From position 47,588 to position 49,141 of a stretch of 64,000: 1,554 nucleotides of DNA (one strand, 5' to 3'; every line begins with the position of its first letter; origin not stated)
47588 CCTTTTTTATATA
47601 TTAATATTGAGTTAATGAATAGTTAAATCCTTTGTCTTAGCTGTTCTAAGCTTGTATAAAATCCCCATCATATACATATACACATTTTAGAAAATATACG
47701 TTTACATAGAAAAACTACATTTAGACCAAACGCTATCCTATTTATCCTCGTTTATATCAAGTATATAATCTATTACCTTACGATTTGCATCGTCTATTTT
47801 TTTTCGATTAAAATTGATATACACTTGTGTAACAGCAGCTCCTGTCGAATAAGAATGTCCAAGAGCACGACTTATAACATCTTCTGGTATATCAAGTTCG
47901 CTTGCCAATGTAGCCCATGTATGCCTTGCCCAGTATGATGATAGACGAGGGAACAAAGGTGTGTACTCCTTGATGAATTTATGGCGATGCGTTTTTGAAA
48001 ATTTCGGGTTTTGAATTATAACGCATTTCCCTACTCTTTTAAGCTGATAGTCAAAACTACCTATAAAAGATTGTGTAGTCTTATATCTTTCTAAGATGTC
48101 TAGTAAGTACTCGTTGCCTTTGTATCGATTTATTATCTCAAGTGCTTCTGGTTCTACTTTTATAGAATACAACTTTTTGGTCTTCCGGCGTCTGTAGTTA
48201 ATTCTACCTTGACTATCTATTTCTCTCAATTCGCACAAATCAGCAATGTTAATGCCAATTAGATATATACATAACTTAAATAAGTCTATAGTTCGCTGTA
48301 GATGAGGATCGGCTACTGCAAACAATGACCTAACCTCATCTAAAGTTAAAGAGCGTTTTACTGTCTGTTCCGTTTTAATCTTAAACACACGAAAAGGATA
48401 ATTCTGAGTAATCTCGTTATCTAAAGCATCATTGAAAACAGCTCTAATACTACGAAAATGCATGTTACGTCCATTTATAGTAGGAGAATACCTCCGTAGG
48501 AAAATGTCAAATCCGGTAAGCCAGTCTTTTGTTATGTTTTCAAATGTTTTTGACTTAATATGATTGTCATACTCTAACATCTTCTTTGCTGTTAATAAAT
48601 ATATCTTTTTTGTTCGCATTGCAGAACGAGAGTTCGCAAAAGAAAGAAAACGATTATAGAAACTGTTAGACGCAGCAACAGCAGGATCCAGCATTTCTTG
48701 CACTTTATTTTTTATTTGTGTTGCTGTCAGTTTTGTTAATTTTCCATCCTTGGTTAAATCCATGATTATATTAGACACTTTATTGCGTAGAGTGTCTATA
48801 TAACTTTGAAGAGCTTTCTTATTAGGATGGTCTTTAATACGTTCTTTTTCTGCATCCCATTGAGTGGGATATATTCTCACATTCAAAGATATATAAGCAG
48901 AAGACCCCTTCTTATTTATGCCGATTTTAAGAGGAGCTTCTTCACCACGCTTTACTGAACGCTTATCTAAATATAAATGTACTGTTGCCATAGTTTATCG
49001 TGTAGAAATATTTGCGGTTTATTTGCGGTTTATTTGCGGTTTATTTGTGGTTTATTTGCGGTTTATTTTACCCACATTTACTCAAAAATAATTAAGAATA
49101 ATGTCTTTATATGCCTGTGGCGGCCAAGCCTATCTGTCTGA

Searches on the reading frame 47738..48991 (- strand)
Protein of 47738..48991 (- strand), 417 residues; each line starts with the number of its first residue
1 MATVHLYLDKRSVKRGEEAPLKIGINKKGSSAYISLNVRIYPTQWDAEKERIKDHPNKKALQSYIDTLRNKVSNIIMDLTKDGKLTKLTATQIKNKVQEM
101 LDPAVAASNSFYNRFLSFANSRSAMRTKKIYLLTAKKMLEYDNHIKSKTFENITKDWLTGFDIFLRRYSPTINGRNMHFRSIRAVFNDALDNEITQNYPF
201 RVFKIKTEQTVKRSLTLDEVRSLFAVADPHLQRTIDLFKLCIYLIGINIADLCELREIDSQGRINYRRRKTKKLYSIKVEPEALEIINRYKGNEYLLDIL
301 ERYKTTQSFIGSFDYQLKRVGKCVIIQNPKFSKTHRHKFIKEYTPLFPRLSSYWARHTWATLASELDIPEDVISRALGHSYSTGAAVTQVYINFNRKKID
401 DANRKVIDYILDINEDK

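Call 16: search_protein_families(library=phrogs, proteins=[window:47738-48991:-], max_evalue=0.00001)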
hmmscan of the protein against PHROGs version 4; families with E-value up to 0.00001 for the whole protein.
window:47738-48991:- (417 aa): 2 families
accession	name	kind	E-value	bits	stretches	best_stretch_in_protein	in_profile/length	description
phrog_1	-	integration and excision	1.8e-22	81.3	1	126-412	185-453/611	integrase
phrog_216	-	integration and excision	9.2e-14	52.2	1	179-406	19-236/301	integrase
